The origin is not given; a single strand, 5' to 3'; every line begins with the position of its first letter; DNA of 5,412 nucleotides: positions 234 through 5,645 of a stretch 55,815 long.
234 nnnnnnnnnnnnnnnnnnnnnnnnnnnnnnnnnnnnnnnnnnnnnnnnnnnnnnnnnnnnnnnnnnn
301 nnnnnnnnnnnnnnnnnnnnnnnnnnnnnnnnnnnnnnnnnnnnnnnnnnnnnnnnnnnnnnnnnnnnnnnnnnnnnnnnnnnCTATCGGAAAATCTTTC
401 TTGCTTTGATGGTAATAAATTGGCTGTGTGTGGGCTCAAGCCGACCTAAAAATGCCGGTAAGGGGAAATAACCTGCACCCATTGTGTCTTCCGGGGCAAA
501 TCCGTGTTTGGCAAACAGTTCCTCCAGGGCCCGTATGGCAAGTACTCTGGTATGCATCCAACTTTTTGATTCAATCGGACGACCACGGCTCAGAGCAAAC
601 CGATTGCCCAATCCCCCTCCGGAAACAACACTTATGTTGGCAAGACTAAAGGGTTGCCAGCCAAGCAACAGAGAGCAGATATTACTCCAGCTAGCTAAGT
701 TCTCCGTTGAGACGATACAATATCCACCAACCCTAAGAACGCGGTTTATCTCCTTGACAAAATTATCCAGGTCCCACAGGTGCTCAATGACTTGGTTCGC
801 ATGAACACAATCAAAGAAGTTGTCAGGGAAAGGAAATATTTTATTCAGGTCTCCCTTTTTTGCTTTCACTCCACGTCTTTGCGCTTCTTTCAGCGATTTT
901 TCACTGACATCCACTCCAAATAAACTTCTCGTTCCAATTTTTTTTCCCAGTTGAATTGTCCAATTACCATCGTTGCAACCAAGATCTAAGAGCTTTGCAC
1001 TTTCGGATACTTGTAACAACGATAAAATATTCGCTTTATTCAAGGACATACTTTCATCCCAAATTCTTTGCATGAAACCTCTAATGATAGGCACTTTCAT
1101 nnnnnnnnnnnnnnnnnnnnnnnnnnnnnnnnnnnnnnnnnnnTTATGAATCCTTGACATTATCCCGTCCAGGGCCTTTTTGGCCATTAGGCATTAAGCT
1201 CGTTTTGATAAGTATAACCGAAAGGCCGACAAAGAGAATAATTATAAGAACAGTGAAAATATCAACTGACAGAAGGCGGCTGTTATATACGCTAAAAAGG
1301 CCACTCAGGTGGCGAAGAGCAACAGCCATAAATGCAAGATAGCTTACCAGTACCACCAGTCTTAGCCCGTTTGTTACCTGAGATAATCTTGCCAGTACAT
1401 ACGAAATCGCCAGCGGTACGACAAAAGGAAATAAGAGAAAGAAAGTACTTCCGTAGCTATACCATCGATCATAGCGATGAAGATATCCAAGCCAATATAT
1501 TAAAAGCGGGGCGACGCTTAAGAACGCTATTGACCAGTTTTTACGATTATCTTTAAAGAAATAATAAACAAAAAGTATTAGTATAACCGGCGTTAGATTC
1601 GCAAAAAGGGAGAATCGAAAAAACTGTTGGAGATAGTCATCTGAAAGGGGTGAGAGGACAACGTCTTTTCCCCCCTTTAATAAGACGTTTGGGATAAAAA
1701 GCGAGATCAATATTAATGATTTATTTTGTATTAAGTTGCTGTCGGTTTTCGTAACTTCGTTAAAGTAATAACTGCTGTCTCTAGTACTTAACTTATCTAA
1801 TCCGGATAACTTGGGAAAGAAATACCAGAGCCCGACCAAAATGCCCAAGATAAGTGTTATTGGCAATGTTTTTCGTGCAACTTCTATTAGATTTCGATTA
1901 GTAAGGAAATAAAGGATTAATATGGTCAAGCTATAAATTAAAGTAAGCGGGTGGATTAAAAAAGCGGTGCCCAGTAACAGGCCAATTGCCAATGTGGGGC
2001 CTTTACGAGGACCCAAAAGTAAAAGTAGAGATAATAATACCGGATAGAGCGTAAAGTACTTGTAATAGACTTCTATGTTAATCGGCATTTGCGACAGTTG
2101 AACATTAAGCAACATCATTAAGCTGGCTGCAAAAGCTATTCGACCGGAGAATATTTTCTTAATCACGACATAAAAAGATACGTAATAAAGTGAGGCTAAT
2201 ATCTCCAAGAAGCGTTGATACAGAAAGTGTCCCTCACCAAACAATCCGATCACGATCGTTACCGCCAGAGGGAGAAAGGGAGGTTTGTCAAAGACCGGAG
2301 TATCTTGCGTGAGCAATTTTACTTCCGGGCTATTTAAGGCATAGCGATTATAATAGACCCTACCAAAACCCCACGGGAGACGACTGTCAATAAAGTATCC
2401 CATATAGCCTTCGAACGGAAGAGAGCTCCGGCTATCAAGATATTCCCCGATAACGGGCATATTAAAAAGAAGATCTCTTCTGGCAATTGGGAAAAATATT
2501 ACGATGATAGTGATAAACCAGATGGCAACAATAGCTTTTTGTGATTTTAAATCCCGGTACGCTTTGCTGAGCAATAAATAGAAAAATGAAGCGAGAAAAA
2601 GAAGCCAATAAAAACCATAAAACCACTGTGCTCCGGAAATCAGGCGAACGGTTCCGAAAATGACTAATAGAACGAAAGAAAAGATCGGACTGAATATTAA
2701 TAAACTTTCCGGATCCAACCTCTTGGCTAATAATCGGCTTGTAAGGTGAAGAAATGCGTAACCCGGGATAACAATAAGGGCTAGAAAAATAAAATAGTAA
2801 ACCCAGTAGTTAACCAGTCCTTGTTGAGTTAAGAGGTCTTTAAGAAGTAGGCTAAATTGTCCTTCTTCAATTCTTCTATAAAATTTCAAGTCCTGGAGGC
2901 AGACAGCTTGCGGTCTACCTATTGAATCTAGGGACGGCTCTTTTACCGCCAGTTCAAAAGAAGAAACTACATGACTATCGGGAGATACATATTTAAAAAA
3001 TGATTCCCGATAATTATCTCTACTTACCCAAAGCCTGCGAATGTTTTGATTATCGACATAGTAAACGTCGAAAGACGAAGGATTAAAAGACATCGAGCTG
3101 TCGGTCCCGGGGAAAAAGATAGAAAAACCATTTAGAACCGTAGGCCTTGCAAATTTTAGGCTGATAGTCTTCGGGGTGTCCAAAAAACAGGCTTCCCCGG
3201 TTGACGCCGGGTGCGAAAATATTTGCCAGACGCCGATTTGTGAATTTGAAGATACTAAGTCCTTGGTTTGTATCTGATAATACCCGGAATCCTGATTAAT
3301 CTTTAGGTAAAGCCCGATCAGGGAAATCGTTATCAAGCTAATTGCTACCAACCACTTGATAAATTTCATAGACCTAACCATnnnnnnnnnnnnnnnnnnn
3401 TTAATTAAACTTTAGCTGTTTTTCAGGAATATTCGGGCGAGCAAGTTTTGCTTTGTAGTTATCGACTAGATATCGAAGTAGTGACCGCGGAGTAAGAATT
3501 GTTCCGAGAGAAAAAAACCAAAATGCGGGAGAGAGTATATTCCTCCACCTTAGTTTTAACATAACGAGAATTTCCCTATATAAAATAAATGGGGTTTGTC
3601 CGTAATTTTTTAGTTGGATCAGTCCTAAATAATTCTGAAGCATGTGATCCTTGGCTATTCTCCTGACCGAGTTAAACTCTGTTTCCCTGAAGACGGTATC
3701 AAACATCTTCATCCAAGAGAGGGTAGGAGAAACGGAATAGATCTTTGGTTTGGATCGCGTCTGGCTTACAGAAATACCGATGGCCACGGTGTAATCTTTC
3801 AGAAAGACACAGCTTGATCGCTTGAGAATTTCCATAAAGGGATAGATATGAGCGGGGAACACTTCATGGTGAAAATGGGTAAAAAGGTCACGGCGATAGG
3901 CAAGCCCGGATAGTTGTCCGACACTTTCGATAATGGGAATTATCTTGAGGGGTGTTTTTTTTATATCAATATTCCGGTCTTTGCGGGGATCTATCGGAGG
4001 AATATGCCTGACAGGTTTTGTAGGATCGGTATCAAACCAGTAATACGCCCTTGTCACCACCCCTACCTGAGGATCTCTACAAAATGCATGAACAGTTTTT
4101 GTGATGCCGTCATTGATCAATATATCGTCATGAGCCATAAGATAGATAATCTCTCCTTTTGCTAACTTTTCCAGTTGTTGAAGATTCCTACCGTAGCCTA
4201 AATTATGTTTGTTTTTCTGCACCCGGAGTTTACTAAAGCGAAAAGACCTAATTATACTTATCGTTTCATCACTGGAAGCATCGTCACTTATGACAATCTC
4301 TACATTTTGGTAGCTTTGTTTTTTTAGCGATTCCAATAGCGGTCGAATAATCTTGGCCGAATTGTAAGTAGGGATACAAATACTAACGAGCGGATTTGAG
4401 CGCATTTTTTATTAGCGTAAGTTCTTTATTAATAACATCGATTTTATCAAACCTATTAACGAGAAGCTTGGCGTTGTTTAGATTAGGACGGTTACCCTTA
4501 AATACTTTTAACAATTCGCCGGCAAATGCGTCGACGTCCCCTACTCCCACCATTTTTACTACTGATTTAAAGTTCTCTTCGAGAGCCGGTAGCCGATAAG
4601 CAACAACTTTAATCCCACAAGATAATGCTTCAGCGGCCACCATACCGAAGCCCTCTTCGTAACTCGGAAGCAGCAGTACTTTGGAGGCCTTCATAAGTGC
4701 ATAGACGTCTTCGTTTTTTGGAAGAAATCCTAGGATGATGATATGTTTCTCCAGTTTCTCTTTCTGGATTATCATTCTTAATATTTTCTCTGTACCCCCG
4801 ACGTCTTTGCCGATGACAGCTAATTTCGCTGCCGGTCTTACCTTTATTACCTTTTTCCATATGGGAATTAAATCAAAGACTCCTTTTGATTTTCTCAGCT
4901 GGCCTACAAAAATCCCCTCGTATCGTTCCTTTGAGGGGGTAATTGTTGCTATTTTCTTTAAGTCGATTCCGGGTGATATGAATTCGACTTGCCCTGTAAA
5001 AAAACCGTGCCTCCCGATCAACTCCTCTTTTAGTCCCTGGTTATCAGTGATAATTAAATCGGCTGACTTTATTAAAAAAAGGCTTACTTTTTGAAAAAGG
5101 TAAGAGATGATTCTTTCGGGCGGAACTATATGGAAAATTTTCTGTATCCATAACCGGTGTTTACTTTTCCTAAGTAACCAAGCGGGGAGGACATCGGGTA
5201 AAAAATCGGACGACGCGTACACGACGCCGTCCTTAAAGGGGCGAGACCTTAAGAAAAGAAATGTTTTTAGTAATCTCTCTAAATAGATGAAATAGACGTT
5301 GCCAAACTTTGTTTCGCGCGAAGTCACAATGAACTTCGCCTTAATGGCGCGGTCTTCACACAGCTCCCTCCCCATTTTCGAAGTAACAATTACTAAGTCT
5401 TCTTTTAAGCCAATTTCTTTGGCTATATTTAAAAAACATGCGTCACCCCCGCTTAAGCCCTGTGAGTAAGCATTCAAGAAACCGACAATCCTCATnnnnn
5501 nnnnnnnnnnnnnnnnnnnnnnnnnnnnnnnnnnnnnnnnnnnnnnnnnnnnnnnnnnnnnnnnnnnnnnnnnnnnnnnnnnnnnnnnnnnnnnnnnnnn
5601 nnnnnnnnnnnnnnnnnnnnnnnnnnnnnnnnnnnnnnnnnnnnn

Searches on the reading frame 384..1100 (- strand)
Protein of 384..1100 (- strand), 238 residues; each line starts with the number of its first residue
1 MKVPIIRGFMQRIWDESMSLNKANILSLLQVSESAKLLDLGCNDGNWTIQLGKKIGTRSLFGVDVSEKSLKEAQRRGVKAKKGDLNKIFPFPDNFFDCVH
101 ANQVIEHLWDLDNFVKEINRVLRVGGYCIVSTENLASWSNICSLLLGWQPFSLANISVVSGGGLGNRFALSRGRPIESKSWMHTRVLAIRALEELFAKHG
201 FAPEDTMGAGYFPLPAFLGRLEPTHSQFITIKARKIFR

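Call 7: search_protein_families(library=pfam, proteins=[window:384-1100:-], max_evalue=0.001)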
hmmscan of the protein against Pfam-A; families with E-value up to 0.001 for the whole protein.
window:384-1100:- (238 aa): 11 families
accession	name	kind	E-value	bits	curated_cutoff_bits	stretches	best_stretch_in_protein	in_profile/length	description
PF08241.18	Methyltransf_11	-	4.9e-21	75.6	21.2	1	38-130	1-95/95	Methyltransferase domain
PF13649.12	Methyltransf_25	-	4e-18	66.3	27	1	38-126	2-97/97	Methyltransferase domain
PF13489.12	Methyltransf_23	-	8.1e-17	61.9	27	1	23-202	11-160/164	Methyltransferase domain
PF13847.12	Methyltransf_31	-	1e-16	61.4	27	1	34-135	4-114/145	Methyltransferase domain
PF08242.18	Methyltransf_12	-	4e-13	50.3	30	1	38-127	1-97/98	Methyltransferase domain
PF07021.18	MetW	-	3.1e-11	43.7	21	1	31-145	11-122/193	Methionine biosynthesis protein MetW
PF03141.22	Methyltransf_29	-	1.3e-10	40.9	23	1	34-135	118-222/506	Putative S-adenosyl-L-methionine-dependent methyltransferase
PF01209.24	Ubie_methyltran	-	2.6e-10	40.5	20.1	1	22-130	36-151/233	ubiE/COQ5 methyltransferase family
PF01728.25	FtsJ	-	5.7e-05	23.6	24.1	1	32-87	20-77/181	FtsJ-like methyltransferase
PF02390.23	Methyltransf_4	-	0.00023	21.1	24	0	37-78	5-46/173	Putative methyltransferase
PF03291.22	mRNA_G-N7_MeTrfase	-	0.00046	19.8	26.6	1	32-110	60-136/315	mRNA (guanine-N(7))-methyltransferase domain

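Call 72: find_encoding_contigs(protein=window:384-1100:-, flank=10000, max_places=2)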
Protein window:384-1100:- (238 aa): 12 contigs read that carry it; 2 places shown.
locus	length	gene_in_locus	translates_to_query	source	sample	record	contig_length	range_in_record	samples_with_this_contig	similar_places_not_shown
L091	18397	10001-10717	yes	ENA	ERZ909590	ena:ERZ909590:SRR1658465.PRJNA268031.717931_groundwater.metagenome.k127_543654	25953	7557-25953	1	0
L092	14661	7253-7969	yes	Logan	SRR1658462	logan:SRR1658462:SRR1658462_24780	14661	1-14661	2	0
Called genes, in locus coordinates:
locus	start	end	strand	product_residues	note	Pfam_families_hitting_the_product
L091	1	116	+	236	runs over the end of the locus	PF01209:Ubie_methyltran, PF02353:CMAS (weak), PF08003:Methyltransf_9 (faint), PF13489:Methyltransf_23, PF13847:Methyltransf_31, PF08241:Methyltransf_11, PF08242:Methyltransf_12, PF13649:Methyltransf_25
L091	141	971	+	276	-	PF00535:Glycos_transf_2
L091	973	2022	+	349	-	PF00535:Glycos_transf_2, PF13641:Glyco_tranf_2_3, PF13506:Glyco_transf_21, PF13632:Glyco_trans_2_3 (weak)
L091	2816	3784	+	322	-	PF00535:Glycos_transf_2, PF10111:Glyco_tranf_2_2 (faint)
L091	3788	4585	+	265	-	PF01209:Ubie_methyltran (weak), PF02353:CMAS (weak), PF13489:Methyltransf_23, PF05175:MTS (weak), PF08241:Methyltransf_11, PF08242:Methyltransf_12, PF13649:Methyltransf_25, PF13847:Methyltransf_31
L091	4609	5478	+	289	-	PF00535:Glycos_transf_2, PF13641:Glyco_tranf_2_3, PF13632:Glyco_trans_2_3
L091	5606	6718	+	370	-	PF20706:GT4-conflict, PF00534:Glycos_transf_1, PF13692:Glyco_trans_1_4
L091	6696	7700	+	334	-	PF00535:Glycos_transf_2, PF13641:Glyco_tranf_2_3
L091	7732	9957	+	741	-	PF13231:PMT_2 (weak)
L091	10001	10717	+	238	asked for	PF01209:Ubie_methyltran, PF13489:Methyltransf_23, PF03141:Methyltransf_29, PF07021:MetW, PF08241:Methyltransf_11, PF08242:Methyltransf_12, PF13649:Methyltransf_25, PF13847:Methyltransf_31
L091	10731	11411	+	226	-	PF13489:Methyltransf_23, PF13649:Methyltransf_25, PF08241:Methyltransf_11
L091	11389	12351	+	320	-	PF00535:Glycos_transf_2, PF10111:Glyco_tranf_2_2, PF13641:Glyco_tranf_2_3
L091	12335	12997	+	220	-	PF13489:Methyltransf_23, PF07021:MetW (weak), PF13847:Methyltransf_31, PF08241:Methyltransf_11, PF08242:Methyltransf_12, PF13649:Methyltransf_25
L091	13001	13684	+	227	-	PF13489:Methyltransf_23, PF01209:Ubie_methyltran, PF05175:MTS, PF05401:NodS, PF06325:PrmA, PF13847:Methyltransf_31, PF08241:Methyltransf_11, PF08242:Methyltransf_12, +3 more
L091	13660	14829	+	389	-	PF13439:Glyco_transf_4, PF00534:Glycos_transf_1, PF13692:Glyco_trans_1_4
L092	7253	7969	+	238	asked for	PF01209:Ubie_methyltran, PF13489:Methyltransf_23, PF03141:Methyltransf_29, PF07021:MetW, PF08241:Methyltransf_11, PF08242:Methyltransf_12, PF13649:Methyltransf_25, PF13847:Methyltransf_31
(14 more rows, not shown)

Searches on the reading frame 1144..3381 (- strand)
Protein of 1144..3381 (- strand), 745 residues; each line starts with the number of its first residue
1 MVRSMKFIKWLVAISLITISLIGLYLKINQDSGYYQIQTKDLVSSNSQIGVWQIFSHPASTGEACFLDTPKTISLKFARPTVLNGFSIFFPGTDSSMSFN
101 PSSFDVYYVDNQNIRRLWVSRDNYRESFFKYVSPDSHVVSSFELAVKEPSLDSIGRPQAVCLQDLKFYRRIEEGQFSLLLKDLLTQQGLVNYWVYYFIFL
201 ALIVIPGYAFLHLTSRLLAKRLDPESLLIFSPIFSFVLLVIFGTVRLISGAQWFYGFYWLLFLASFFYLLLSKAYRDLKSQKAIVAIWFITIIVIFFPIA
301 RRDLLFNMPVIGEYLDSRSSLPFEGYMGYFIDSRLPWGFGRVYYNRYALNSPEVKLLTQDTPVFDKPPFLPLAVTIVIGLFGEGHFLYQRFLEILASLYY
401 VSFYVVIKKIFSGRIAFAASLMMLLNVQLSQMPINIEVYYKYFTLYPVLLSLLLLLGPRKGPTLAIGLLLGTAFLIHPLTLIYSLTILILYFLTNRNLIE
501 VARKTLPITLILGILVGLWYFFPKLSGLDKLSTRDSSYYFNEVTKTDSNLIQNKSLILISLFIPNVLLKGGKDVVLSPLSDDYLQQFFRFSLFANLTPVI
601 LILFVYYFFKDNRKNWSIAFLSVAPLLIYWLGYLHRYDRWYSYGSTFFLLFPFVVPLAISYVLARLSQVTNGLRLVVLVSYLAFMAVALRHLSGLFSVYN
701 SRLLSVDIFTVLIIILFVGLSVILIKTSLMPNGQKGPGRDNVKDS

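Call 7: search_protein_families(library=pfam, proteins=[window:1144-3381:-], max_evalue=0.001)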
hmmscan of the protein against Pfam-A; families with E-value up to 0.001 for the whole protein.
window:1144-3381:- (745 aa): 1 family
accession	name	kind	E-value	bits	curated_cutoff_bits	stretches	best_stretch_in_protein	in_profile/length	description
PF13231.12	PMT_2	-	4e-05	24.3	26.1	1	365-521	1-154/160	Dolichyl-phosphate-mannose-protein mannosyltransferase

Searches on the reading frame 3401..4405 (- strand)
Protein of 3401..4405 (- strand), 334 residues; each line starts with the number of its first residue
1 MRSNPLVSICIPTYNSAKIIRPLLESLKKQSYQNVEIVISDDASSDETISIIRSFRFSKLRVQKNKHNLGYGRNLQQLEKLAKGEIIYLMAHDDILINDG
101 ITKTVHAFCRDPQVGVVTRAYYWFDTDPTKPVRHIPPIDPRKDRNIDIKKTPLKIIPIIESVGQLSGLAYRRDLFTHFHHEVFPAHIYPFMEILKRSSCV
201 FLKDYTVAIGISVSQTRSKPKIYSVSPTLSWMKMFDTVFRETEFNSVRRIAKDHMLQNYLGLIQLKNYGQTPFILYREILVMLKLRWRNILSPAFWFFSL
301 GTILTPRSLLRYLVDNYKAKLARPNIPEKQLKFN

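Call 7: search_protein_families(library=pfam, proteins=[window:3401-4405:-], max_evalue=0.001)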
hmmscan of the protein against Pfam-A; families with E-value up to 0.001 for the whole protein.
window:3401-4405:- (334 aa): 3 families
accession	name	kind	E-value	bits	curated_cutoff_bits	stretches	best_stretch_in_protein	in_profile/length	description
PF00535.33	Glycos_transf_2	-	5e-27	95.3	23.3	1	8-175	1-164/168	Glycosyl transferase family 2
PF13641.12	Glyco_tranf_2_3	-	5.2e-13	50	27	1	7-123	3-125/230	Glycosyltransferase like family 2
PF10111.15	Glyco_tranf_2_2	-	0.00068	19.6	27.3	1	8-113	1-116/276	Glycosyltransferase like family 2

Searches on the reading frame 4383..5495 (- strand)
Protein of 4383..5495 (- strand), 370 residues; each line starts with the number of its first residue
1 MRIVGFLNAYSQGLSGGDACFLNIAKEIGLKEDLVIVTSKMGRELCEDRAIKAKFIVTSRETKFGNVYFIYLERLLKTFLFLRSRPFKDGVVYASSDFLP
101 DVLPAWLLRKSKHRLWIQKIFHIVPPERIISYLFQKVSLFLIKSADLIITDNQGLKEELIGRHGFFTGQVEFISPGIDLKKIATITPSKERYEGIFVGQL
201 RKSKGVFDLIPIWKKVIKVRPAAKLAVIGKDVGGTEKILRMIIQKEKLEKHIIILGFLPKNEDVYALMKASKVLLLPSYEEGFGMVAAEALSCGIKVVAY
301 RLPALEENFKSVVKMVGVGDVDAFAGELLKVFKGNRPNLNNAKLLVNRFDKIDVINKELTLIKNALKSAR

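Call 7: search_protein_families(library=pfam, proteins=[window:4383-5495:-], max_evalue=0.001)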
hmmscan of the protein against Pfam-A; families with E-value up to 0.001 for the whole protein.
window:4383-5495:- (370 aa): 4 families
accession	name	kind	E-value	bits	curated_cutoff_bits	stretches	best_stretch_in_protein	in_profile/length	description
PF00534.26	Glycos_transf_1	-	1.5e-25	90.2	26.4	1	189-335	13-159/172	Glycosyl transferases group 1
PF13692.12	Glyco_trans_1_4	-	2.4e-21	76.9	27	1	195-331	5-139/142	Glycosyl transferases group 1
PF20706.3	GT4-conflict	-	5.2e-11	42.6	26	1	141-298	143-309/385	Family 4 Glycosyltransferase in conflict systems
PF13439.12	Glyco_transf_4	-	0.00092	19.7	28.5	0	121-180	103-169/170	Glycosyltransferase Family 4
